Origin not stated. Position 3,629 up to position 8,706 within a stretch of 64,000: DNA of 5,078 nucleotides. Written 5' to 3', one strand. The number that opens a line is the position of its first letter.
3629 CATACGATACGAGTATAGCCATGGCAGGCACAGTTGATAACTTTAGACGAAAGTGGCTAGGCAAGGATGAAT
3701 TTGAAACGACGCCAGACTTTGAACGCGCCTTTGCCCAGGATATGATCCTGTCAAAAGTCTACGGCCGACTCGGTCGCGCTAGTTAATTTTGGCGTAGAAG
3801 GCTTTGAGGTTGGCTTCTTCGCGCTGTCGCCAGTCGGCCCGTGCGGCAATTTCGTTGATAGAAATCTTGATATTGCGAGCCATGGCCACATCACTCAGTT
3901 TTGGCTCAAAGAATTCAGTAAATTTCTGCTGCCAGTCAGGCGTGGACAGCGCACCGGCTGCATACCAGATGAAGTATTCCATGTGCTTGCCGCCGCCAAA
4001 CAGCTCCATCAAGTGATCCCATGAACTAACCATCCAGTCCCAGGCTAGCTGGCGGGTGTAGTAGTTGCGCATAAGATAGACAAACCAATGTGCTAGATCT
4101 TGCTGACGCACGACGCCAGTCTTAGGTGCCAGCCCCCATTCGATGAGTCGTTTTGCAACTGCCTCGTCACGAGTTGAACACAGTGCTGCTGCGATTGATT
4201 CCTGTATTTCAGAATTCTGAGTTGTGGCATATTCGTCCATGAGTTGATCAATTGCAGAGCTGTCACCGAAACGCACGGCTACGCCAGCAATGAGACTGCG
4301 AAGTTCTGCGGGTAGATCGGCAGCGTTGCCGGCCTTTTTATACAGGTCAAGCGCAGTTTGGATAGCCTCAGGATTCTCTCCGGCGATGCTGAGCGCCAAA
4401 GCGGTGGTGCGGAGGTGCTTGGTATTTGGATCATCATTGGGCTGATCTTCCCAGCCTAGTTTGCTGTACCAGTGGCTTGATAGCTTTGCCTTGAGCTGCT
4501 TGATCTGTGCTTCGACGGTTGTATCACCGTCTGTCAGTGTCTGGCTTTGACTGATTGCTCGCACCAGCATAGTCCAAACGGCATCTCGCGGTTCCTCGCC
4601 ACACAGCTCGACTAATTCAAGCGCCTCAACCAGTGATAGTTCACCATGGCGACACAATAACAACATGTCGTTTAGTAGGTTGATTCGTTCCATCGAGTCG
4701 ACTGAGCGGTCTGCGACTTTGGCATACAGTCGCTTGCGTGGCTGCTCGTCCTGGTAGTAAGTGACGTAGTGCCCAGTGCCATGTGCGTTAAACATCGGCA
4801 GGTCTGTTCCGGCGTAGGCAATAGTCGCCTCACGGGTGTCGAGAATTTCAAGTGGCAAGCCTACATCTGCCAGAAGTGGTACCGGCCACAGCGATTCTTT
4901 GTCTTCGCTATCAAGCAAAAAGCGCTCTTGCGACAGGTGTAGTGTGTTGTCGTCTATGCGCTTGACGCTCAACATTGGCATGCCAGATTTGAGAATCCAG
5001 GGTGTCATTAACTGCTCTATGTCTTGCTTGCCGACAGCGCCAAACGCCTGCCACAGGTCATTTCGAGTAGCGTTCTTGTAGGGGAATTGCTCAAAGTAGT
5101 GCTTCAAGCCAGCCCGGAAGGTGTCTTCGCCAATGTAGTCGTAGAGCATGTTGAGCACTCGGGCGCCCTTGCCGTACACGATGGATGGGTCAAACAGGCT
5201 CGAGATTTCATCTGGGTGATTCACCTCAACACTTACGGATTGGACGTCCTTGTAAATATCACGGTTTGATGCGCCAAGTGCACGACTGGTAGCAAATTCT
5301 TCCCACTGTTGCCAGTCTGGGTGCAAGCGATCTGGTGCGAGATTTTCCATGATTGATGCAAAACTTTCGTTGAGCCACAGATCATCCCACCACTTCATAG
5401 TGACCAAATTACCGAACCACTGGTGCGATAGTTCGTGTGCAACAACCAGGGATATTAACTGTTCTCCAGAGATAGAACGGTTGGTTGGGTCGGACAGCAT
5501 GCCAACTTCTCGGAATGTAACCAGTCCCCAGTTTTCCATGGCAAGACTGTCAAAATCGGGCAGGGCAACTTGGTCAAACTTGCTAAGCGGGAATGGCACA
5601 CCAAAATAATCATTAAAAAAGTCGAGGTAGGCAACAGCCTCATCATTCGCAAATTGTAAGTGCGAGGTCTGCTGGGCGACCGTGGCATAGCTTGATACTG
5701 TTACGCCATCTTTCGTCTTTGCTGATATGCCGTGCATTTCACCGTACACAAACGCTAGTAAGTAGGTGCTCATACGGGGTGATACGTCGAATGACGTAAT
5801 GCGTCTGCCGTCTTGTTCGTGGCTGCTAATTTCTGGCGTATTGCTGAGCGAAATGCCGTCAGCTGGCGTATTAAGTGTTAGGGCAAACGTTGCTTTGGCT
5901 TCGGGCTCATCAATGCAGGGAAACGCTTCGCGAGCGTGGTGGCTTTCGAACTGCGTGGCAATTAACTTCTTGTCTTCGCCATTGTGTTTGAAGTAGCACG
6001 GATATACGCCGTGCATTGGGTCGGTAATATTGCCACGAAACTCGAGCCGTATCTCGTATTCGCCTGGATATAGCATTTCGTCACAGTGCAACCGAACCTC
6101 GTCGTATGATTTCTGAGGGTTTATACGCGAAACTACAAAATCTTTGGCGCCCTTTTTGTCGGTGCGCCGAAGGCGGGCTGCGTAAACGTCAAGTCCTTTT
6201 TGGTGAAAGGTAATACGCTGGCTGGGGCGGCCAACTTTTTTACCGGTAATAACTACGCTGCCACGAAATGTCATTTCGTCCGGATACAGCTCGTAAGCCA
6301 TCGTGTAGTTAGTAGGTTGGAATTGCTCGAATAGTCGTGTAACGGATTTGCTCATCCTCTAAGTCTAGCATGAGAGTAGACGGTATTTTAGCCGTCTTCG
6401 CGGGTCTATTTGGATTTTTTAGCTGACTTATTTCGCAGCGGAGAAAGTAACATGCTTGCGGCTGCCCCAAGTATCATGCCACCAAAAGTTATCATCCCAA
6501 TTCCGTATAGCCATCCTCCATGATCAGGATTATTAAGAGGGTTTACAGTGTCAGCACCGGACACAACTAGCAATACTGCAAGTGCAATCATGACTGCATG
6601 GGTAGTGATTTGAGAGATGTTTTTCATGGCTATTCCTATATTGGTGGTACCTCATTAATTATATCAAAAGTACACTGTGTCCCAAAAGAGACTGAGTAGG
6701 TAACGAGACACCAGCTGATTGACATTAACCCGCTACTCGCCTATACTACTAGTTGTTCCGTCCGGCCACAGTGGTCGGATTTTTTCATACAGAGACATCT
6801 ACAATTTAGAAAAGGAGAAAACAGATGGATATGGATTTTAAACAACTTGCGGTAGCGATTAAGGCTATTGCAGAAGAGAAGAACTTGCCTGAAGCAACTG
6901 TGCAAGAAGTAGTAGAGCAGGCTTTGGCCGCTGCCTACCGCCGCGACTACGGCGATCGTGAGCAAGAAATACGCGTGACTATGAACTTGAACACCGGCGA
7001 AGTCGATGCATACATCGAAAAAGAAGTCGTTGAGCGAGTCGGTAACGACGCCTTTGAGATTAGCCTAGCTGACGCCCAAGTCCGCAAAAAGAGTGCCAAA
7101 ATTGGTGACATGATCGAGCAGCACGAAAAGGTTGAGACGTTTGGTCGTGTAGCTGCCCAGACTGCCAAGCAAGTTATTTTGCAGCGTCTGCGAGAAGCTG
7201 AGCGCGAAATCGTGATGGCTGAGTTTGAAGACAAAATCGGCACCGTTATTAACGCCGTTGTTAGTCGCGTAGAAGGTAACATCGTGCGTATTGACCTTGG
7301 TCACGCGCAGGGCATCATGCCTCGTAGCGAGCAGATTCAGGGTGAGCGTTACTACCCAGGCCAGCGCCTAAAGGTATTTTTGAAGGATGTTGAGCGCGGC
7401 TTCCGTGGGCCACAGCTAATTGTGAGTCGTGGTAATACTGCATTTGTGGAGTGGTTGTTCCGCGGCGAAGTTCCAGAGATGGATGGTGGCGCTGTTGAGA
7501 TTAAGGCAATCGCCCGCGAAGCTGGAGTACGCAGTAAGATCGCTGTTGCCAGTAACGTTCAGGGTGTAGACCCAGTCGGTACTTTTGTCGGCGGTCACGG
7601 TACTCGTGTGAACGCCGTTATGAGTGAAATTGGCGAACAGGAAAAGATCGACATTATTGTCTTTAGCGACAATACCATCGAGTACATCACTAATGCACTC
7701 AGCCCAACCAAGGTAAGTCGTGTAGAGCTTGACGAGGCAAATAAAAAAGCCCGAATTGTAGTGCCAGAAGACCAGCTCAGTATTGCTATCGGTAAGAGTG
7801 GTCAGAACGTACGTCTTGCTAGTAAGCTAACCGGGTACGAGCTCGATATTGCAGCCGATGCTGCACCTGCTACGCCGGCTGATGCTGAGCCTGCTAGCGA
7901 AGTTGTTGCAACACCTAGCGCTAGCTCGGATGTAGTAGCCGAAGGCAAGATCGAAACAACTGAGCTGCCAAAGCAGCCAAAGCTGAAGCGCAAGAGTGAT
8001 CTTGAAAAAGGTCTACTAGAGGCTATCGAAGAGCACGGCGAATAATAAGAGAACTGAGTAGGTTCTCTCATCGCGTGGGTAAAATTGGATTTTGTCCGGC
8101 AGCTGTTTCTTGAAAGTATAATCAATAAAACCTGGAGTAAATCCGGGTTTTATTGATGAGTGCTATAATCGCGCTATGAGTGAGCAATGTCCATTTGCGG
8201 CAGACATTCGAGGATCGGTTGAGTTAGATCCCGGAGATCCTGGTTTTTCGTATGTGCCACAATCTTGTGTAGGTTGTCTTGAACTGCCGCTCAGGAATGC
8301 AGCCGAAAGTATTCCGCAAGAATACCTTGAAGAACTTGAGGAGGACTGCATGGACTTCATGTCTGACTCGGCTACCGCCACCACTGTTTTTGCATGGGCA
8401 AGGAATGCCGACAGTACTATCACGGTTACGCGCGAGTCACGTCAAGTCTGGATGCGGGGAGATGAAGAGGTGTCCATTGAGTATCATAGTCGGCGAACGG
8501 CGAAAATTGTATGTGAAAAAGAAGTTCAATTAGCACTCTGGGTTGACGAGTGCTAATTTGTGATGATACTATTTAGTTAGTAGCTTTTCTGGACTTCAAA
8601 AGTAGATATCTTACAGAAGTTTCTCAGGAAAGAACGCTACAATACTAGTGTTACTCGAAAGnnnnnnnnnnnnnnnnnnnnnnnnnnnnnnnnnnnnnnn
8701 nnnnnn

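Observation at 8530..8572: Perfect CIRCE (HrcA operator) fused to the clpC promoter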

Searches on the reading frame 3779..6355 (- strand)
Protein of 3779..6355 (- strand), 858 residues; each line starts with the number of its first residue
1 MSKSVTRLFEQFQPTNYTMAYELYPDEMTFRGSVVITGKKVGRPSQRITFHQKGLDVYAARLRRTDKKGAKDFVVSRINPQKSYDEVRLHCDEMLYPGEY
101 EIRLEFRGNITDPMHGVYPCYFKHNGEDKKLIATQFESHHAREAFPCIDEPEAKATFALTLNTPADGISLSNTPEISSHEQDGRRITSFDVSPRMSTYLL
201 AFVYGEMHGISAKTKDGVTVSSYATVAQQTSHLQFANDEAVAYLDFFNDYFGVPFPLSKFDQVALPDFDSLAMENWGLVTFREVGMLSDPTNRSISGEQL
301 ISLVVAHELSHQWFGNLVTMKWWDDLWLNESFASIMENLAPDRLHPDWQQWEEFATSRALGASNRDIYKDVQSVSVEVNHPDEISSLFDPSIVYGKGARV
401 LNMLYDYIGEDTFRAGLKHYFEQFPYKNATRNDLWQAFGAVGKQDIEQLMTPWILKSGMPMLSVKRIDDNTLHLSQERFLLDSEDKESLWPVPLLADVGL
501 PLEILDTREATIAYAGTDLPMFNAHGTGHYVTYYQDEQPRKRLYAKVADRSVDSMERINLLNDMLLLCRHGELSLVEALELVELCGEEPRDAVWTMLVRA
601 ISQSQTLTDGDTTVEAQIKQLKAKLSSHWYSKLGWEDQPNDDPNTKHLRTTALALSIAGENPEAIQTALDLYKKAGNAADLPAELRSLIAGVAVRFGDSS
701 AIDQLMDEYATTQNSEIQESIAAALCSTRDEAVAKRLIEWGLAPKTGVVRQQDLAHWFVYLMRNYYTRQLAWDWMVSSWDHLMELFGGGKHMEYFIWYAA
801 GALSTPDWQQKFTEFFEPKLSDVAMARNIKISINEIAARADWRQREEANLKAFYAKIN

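Call 10: search_protein_families(library=ncbifam, proteins=[window:3779-6355:-])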
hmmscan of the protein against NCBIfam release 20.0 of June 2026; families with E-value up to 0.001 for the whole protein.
window:3779-6355:- (858 aa): 3 families
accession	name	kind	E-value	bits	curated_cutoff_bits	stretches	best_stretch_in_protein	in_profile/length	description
TIGR02412.1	pepN_strep_liv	equivalog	4.5e-78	263.4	591.2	1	80-732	71-718/832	aminopeptidase N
TIGR02414.1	pepN_proteo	equivalog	2.5e-34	118.6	718.2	1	129-471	107-451/868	aminopeptidase N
TIGR02411.1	leuko_A4_hydro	equivalog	1.9e-27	96.3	761.7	1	10-460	9-445/600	leukotriene-A(4) hydrolase/aminopeptidase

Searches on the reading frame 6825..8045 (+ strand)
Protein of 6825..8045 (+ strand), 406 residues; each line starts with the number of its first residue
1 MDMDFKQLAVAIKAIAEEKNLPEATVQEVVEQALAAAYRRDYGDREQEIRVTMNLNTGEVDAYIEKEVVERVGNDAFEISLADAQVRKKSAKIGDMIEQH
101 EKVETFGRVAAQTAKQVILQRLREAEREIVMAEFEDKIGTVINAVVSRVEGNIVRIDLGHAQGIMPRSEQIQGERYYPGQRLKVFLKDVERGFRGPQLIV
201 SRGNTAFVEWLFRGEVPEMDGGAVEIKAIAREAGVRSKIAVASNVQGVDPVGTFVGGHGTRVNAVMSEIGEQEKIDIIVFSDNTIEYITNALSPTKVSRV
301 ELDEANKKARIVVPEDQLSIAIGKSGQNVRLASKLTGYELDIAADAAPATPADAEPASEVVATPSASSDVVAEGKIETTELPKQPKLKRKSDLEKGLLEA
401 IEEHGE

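Call 10: search_protein_families(library=ncbifam, proteins=[window:6825-8045:+])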
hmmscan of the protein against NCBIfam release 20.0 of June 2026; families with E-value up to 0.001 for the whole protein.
window:6825-8045:+ (406 aa): 5 families
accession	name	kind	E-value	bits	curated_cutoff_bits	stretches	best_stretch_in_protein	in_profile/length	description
TIGR01953.1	NusA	equivalog_domain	1.3e-111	372.9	253.4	1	9-345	3-338/340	transcription termination factor NusA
NF006645.0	PRK09202.4-5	equivalog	2.5e-60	204.6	532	1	9-343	20-368/540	transcription termination/antitermination protein NusA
NF006642.0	PRK09202.4-1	equivalog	1.5e-32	112.9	687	1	62-343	84-373/614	transcription termination/antitermination protein NusA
TIGR01952.1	nusA_arch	equivalog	1.8e-11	44.5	74.35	1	251-342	44-135/141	NusA-like transcription termination signal-binding factor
NF006261.0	PRK08406.1-5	equivalog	6.4e-06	25.9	231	0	251-302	43-92/173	transcription elongation factor NusA-like protein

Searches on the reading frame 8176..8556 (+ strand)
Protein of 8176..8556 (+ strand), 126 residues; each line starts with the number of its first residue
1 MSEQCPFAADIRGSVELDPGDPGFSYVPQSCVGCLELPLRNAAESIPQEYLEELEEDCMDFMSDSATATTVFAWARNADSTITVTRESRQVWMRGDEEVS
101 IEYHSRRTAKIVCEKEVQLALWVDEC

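Call 10: search_protein_families(library=ncbifam, proteins=[window:8176-8556:+])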
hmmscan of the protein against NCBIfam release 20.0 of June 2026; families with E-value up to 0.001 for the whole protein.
window:8176-8556:+ (126 aa): 0 families

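Call 15: search_protein_families(library=pfam, proteins=[window:8176-8556:+], max_evalue=0.00001)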
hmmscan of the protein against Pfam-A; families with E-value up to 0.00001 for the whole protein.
window:8176-8556:+ (126 aa): 0 families
